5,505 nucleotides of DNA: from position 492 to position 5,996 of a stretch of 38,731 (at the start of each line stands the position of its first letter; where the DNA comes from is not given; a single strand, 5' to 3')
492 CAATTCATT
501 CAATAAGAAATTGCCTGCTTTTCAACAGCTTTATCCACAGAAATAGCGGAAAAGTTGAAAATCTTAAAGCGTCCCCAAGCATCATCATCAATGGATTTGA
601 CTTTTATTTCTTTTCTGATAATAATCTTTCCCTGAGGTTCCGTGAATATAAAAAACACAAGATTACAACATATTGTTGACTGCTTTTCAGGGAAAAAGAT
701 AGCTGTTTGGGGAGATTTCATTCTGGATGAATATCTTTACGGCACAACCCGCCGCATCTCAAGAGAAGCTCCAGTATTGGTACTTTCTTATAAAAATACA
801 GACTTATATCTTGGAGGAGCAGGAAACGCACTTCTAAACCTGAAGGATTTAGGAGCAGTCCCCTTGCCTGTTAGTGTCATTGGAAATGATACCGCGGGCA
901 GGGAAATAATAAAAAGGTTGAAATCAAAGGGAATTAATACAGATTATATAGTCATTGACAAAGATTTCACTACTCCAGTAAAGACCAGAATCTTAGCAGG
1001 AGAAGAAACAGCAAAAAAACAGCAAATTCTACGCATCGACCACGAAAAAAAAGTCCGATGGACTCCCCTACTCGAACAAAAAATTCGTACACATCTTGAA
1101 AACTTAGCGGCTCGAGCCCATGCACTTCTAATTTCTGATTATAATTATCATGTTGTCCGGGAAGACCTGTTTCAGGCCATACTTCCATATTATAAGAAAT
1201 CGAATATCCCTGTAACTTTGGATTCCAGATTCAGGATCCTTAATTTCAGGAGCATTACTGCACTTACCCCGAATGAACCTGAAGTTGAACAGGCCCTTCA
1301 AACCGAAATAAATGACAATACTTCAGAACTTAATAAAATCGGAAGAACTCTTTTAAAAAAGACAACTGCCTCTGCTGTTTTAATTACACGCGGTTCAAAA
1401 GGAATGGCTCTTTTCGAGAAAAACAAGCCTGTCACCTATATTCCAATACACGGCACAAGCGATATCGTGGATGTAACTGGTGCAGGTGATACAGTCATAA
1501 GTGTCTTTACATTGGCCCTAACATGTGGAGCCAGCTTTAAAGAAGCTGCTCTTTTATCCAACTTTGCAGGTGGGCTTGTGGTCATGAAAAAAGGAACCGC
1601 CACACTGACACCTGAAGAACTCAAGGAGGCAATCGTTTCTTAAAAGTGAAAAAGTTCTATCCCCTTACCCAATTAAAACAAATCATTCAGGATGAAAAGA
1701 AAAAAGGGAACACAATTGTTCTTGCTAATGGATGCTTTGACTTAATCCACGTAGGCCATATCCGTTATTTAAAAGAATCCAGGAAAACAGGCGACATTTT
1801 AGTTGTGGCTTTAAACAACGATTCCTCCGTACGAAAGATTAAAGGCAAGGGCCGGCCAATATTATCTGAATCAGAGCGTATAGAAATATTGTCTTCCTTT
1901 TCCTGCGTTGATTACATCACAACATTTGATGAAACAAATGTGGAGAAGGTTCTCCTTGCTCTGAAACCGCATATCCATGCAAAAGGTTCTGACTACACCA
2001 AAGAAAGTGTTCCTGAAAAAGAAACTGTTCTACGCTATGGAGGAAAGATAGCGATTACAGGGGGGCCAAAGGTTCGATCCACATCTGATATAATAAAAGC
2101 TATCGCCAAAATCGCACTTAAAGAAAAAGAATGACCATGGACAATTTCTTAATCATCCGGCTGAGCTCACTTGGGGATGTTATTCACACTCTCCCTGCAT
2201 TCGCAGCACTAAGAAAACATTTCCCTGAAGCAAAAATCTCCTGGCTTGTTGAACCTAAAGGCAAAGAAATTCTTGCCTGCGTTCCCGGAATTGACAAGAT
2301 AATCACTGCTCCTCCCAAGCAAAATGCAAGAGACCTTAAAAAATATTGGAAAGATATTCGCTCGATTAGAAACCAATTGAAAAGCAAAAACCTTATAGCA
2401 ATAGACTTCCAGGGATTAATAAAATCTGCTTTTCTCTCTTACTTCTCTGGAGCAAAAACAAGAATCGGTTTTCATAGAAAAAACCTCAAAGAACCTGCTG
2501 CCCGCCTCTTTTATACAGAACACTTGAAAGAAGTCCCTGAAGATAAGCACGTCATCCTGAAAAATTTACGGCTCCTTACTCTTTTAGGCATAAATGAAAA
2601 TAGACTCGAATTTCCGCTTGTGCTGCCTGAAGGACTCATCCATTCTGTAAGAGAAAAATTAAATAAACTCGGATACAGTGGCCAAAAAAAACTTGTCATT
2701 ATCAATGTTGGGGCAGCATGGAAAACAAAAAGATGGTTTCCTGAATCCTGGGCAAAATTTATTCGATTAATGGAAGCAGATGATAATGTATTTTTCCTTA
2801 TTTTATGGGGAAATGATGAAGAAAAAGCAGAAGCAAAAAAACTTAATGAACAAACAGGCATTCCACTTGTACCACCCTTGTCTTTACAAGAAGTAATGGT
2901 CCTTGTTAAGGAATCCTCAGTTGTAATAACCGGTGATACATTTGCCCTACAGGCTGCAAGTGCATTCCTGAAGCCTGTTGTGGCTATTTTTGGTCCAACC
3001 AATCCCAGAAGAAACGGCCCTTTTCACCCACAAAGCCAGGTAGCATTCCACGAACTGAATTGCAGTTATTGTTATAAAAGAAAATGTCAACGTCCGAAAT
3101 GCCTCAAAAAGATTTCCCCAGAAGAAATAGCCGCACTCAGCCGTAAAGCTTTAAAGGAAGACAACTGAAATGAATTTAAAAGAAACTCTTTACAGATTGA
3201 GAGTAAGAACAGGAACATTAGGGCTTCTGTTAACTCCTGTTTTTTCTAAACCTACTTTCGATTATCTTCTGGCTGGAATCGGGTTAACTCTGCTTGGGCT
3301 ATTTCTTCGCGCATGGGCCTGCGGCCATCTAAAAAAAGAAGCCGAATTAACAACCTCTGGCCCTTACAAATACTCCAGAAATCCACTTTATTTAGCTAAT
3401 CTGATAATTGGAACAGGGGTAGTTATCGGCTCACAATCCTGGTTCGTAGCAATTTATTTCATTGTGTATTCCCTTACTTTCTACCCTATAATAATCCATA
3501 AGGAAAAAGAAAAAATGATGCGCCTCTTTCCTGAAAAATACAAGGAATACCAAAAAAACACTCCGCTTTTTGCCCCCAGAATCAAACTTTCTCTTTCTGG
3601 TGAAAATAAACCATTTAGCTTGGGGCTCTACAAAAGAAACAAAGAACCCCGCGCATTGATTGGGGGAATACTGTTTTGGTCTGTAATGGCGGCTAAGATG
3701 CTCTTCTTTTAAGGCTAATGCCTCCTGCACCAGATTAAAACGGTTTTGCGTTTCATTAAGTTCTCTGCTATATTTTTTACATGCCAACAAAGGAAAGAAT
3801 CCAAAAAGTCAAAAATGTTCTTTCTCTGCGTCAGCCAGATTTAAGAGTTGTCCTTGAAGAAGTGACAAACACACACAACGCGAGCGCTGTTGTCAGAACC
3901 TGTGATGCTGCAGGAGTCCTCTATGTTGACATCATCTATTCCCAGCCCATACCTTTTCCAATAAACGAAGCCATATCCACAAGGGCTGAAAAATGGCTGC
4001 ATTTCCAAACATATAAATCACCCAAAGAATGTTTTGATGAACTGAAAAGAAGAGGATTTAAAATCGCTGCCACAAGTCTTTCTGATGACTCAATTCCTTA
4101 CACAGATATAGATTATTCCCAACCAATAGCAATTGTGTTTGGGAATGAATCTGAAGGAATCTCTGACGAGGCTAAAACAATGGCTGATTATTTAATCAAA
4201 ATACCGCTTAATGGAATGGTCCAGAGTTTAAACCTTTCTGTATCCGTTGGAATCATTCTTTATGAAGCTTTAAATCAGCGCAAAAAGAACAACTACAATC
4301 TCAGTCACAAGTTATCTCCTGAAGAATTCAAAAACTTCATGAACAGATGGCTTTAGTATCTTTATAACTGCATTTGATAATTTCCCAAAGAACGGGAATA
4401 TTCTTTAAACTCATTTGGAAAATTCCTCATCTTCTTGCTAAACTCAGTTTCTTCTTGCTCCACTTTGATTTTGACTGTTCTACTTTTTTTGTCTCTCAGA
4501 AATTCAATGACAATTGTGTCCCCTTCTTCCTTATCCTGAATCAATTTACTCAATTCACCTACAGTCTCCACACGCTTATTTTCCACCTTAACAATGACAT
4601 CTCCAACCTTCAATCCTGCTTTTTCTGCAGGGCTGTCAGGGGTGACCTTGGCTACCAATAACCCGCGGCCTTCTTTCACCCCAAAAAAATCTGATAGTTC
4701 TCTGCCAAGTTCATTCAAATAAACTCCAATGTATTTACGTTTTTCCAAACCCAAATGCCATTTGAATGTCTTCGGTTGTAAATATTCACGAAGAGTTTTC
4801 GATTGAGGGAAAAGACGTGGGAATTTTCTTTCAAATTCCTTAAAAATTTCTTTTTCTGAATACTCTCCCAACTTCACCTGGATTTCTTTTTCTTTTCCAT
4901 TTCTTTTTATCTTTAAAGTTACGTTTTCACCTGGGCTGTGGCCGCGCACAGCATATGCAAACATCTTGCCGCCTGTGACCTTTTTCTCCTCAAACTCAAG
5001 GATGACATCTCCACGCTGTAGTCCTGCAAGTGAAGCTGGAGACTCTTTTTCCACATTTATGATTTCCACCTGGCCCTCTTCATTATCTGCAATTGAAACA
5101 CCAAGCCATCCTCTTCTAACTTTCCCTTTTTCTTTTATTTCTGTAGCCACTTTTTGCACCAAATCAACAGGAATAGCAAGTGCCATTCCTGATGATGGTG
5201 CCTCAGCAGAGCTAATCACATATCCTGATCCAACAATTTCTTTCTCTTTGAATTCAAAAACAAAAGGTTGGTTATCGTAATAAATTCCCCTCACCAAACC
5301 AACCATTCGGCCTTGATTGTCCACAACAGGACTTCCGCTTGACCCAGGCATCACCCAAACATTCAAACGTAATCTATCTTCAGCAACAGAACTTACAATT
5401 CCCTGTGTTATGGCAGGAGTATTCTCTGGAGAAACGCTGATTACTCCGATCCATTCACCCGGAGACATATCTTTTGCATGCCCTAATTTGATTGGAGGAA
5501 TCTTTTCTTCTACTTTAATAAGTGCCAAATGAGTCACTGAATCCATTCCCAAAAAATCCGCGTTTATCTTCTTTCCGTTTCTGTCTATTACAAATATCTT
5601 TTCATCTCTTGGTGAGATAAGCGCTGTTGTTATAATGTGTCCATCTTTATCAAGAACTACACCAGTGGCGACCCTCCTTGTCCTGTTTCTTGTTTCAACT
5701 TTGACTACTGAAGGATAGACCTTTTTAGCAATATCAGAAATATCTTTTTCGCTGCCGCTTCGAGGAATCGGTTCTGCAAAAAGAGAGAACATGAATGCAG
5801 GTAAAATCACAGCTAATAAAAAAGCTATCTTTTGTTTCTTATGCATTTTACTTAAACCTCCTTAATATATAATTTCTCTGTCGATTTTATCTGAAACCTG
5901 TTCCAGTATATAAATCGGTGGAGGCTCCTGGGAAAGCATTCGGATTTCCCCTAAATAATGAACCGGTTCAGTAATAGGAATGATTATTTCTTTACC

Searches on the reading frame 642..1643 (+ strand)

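Call 66: search_protein_families(library=pfam, proteins=[window:642-1643:+], max_evalue=0.001)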
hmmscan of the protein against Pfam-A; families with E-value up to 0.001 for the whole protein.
window:642-1643:+ (333 aa): 2 families
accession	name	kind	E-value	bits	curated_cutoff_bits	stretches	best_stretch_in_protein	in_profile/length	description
PF00294.29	PfkB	-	4.9e-39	134.9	25.8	1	19-324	3-300/302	pfkB family carbohydrate kinase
PF08543.17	Phos_pyr_kin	-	9.8e-05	22.3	27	1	203-302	118-220/246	Phosphomethylpyrimidine kinase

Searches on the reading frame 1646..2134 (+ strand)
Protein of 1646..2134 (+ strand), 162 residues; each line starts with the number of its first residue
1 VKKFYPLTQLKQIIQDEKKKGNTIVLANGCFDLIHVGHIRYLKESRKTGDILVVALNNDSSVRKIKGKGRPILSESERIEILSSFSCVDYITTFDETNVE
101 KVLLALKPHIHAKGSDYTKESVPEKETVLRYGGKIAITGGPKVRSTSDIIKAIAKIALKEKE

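Call 66: search_protein_families(library=pfam, proteins=[window:1646-2134:+], max_evalue=0.001)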
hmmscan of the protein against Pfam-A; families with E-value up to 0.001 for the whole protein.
window:1646-2134:+ (162 aa): 1 family
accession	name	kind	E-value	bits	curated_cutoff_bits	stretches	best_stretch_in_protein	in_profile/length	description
PF01467.32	CTP_transf_like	-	1.2e-17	64.8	21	1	26-121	1-94/133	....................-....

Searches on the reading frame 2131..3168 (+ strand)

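Call 66: search_protein_families(library=pfam, proteins=[window:2131-3168:+], max_evalue=0.001)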
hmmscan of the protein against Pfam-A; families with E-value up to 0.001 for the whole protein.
window:2131-3168:+ (345 aa): 1 family
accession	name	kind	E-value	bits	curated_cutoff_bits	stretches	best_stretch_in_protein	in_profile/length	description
PF01075.23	Glyco_transf_9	-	4.8e-33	115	22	1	77-323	2-245/247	Glycosyltransferase family 9 (heptosyltransferase)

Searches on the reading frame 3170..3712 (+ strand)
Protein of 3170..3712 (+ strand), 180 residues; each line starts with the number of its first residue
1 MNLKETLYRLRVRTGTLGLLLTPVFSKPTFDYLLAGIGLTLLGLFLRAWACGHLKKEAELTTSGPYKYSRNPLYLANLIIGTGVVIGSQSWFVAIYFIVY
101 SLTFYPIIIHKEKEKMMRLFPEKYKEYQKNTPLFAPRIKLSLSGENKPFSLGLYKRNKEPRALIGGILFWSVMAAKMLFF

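Call 66: search_protein_families(library=pfam, proteins=[window:3170-3712:+], max_evalue=0.001)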
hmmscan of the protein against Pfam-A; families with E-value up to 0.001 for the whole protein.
window:3170-3712:+ (180 aa): 2 families
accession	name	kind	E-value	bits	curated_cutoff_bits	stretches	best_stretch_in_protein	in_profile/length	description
PF04191.18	PEMT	-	6.3e-10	39.9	25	1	49-122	29-104/105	Phospholipid methyltransferase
PF04140.19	ICMT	-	4.7e-06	27.4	24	1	55-117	30-94/95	Isoprenylcysteine carboxyl methyltransferase (ICMT) family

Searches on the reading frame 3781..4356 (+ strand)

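Call 66: search_protein_families(library=pfam, proteins=[window:3781-4356:+], max_evalue=0.001)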
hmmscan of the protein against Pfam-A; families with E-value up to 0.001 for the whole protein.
window:3781-4356:+ (191 aa): 1 family
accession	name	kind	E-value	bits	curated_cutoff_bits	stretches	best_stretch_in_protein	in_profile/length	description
PF00588.24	SpoU_methylase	-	9.2e-35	120.3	29.7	1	21-161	2-142/142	SpoU rRNA Methylase family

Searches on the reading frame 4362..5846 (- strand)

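Call 43: search_protein_families(library=pfam, proteins=[window:4362-5846:-], max_evalue=1)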
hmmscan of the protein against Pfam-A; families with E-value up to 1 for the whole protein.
window:4362-5846:- (494 aa): 11 families
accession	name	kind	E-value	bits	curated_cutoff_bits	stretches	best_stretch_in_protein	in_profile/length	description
PF13180.12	PDZ_2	-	7.7e-37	125.9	27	2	247-326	2-80/80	PDZ domain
PF17820.7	PDZ_6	-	1.2e-23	83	27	2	398-451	2-54/54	PDZ domain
PF13365.12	Trypsin_2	-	1.3e-19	71.8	27.6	1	60-184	1-144/144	Trypsin-like peptidase domain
PF00595.29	PDZ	-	3.6e-17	62.9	23.2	2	373-444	12-75/81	PDZ domain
PF19805.5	DUF6288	-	4e-08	33.3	26.3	2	396-463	3-77/402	Family of unknown function (DUF6288)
PF04495.20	GRASP55_65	-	3.4e-07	31.1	27.7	2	250-304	30-90/138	GRASP55/65 PDZ-like domain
PF14685.13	PDZ_Tricorn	-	3.8e-06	27.2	25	2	404-459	30-87/88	Tricorn protease PDZ domain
PF11874.13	DUF3394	-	0.00014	22.1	28.2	1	240-290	104-153/181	Domain of unknown function (DUF3394)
PF06918.19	DUF1280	-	0.036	14.1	25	1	420-462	132-174/220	Protein of unknown function (DUF1280)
PF05579.19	Peptidase_S32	-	0.13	11.9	24.7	1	163-187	203-227/297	Equine arteritis virus serine endopeptidase S32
PF02907.21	Peptidase_S29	-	0.16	12.1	25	1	163-188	103-128/149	Hepatitis C virus NS3 protease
